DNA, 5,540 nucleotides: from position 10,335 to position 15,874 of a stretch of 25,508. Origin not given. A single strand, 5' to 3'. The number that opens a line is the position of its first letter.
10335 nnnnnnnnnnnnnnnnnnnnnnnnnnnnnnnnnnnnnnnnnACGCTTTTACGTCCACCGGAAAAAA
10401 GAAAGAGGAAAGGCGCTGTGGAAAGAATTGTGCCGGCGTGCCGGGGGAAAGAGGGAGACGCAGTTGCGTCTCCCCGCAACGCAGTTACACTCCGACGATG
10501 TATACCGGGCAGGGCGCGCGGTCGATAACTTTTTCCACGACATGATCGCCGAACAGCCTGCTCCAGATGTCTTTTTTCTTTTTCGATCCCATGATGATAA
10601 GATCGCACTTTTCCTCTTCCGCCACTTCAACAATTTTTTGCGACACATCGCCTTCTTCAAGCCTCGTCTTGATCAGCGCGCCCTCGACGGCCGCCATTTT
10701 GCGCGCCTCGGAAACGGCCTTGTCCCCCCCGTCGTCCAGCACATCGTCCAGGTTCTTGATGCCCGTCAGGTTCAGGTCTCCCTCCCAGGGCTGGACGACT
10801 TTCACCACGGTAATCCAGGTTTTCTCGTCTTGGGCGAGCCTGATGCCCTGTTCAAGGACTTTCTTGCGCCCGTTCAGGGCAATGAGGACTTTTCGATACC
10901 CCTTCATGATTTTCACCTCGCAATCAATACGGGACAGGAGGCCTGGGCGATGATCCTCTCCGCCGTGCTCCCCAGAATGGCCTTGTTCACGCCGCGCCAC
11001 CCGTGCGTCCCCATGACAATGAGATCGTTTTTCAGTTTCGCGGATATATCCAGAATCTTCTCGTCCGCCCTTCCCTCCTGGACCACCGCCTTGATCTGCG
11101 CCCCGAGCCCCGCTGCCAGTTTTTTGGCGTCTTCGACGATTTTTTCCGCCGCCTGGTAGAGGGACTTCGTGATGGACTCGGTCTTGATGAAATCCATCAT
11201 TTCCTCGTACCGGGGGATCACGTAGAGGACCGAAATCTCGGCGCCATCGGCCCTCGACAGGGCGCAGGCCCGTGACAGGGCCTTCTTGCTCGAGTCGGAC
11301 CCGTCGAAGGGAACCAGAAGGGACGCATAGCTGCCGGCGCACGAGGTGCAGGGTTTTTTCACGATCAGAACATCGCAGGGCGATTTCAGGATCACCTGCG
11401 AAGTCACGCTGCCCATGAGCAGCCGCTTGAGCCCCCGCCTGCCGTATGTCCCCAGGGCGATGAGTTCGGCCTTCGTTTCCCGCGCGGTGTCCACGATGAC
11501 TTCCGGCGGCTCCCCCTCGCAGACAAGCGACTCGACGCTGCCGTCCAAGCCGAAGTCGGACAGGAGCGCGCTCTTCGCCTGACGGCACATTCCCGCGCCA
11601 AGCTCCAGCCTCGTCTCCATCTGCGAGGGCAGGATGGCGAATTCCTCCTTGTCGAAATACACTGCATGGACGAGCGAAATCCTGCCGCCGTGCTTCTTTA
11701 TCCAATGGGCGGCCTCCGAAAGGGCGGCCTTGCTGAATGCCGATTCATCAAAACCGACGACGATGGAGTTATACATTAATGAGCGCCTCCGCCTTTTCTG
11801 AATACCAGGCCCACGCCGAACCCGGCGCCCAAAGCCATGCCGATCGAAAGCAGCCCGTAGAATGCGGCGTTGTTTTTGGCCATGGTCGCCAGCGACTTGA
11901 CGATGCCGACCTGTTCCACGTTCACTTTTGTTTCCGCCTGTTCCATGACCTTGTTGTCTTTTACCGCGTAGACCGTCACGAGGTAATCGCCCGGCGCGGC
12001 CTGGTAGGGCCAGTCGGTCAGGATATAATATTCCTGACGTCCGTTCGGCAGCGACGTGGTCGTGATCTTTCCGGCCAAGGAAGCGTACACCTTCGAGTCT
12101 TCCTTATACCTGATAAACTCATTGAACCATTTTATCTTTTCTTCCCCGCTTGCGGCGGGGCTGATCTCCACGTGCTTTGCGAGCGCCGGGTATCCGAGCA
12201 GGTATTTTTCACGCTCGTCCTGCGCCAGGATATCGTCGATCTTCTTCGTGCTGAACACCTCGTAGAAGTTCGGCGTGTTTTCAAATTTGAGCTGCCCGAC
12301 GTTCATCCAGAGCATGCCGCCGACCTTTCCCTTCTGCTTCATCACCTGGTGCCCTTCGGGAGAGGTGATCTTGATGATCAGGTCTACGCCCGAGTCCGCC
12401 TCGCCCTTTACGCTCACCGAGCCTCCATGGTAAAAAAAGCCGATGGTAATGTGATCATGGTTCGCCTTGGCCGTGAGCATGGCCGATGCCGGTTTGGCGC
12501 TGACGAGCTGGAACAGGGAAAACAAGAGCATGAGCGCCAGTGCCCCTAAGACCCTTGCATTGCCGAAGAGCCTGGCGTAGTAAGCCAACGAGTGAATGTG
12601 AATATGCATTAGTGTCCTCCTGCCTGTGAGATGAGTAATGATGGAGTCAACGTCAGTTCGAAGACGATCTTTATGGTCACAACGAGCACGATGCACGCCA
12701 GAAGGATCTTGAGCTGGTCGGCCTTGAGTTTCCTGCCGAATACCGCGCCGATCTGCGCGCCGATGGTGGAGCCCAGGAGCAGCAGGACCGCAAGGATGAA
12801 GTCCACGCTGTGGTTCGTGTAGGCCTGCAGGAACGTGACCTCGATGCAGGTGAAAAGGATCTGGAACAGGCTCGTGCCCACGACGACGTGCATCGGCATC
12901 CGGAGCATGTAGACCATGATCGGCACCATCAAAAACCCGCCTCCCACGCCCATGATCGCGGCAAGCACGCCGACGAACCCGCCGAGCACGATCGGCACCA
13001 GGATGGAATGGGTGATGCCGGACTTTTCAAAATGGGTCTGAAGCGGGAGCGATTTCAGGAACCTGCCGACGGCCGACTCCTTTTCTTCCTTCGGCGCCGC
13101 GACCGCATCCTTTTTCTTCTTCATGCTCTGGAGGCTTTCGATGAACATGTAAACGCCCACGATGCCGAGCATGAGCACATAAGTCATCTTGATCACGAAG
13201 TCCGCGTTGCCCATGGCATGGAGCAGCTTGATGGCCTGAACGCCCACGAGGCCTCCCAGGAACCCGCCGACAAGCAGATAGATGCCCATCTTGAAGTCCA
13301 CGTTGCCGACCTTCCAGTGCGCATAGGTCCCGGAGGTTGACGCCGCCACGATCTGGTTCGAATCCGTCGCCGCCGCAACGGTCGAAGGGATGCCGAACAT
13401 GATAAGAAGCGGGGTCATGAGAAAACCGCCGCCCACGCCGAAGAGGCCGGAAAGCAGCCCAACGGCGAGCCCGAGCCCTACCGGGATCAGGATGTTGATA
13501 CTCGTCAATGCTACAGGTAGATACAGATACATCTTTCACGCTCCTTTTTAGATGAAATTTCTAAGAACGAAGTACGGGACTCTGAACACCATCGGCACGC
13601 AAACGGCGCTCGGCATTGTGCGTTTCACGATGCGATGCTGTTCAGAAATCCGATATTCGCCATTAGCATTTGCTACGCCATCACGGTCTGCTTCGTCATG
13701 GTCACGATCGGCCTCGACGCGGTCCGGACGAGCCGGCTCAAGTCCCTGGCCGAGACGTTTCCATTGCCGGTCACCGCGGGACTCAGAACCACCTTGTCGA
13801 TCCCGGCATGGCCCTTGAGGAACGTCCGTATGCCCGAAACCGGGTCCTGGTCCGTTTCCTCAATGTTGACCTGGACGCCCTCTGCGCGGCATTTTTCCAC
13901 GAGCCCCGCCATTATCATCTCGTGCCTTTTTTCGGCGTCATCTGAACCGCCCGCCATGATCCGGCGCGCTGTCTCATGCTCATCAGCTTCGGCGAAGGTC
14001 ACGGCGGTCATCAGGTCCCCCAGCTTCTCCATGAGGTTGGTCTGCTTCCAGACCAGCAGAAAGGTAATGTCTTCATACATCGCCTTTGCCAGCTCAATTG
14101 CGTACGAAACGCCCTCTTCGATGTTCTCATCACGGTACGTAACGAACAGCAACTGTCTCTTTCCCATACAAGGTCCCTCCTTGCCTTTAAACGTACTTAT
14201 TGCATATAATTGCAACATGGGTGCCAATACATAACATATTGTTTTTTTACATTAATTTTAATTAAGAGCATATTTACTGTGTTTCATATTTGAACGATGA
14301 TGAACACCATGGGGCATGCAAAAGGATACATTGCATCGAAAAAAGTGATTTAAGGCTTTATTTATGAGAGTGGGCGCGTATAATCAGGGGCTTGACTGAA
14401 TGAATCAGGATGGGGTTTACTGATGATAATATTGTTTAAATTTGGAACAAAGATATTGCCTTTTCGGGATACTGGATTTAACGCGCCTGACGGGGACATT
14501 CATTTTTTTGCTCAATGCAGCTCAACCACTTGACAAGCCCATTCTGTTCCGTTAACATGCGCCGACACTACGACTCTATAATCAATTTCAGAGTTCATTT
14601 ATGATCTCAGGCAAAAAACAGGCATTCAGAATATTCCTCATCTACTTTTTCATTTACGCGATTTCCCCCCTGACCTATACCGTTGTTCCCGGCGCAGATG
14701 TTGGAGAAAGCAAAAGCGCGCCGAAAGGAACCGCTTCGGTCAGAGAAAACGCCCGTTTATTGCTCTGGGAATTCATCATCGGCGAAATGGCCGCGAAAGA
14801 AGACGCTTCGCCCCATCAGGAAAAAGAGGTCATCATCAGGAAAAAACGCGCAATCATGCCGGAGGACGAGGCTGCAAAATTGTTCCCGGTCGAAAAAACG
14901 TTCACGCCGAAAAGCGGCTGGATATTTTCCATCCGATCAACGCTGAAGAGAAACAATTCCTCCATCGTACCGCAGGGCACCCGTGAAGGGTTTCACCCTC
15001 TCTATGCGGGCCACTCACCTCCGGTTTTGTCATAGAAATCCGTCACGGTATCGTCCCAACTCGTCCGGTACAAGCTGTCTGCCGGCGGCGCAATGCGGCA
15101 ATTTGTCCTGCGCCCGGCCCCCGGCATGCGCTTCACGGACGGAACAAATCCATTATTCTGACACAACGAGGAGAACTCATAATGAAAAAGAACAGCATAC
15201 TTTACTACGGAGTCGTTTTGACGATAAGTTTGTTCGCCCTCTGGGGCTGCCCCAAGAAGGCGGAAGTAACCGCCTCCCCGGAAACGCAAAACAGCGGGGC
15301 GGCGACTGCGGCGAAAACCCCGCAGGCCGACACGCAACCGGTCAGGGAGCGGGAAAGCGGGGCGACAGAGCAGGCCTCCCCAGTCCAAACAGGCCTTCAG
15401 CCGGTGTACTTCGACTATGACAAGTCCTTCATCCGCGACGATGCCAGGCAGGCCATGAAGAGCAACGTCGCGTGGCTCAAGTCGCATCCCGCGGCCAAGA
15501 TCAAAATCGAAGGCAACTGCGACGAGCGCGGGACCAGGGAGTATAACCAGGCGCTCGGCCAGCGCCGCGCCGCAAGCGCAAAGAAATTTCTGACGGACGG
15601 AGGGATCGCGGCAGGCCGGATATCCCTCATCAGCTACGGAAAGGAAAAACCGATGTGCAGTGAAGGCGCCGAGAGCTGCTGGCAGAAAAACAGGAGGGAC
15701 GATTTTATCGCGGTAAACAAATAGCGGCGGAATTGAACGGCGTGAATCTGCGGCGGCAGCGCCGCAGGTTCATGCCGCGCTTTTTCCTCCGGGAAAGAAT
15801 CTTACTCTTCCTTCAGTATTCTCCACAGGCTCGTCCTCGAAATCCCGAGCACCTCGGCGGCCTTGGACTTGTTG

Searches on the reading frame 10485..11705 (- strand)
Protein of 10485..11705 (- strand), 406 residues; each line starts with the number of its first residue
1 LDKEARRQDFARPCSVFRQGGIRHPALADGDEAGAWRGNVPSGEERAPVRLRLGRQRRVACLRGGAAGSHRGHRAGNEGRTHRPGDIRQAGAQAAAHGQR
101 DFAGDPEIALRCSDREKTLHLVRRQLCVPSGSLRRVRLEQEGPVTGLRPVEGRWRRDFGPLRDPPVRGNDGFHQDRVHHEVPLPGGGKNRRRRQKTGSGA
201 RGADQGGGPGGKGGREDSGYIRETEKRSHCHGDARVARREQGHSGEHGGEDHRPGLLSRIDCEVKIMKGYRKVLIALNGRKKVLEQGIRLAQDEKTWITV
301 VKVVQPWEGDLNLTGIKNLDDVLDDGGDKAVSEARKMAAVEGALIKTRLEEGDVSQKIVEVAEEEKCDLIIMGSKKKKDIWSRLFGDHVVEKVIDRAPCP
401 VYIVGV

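Call 19: search_protein_families(library=pfam, proteins=[window:10485-11705:-], max_evalue=0.001)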
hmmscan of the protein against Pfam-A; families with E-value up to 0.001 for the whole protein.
window:10485-11705:- (406 aa): 1 family
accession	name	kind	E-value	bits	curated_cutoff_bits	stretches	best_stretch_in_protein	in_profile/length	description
PF00582.32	Usp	-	5.9e-19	69.4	24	1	270-404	2-140/141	Universal stress protein family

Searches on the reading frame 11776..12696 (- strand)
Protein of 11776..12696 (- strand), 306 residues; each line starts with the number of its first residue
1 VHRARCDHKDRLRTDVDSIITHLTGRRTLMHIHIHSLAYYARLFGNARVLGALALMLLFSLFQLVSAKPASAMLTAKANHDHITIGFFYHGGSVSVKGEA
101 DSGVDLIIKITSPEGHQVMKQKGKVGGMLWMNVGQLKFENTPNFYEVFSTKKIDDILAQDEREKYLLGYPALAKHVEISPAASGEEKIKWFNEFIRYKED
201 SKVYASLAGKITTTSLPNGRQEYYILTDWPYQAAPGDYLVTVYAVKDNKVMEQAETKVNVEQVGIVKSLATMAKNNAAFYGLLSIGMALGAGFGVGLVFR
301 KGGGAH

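Call 19: search_protein_families(library=pfam, proteins=[window:11776-12696:-], max_evalue=0.001)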
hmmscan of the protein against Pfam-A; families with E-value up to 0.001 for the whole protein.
window:11776-12696:- (306 aa): 1 family
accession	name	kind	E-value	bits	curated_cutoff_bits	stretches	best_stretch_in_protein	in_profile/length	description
PF09608.15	Alph_Pro_TM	-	3.7e-48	164.7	24.5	1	74-301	2-227/227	Putative transmembrane protein (Alph_Pro_TM)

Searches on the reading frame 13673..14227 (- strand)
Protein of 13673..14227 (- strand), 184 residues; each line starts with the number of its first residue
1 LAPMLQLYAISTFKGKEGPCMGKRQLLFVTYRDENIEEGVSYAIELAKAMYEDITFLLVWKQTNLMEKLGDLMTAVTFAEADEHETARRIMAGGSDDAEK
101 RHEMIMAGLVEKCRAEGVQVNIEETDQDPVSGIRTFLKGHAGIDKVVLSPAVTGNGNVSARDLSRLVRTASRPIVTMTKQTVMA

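Call 60: search_protein_families(library=pfam, proteins=[window:13673-14227:-], max_evalue=1)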
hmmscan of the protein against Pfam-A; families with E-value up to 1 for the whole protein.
window:13673-14227:- (184 aa): 1 family
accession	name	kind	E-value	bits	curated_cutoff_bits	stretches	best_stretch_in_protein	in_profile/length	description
PF00582.32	Usp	-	0.0024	18.9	24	1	35-137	14-99/141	Universal stress protein family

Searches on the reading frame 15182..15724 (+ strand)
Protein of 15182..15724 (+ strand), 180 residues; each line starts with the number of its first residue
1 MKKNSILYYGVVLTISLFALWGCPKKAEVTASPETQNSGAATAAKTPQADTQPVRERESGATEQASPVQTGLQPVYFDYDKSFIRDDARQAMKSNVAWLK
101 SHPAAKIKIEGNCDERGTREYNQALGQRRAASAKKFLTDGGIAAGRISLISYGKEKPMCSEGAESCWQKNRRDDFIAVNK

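Call 20: search_protein_families(library=pfam, proteins=[window:15182-15724:+], max_evalue=0.001)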
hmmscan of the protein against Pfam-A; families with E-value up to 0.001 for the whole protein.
window:15182-15724:+ (180 aa): 1 family
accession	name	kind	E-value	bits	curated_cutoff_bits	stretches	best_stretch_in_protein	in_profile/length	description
PF00691.25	OmpA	-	5.2e-19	68.9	27.2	1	76-165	1-92/98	OmpA family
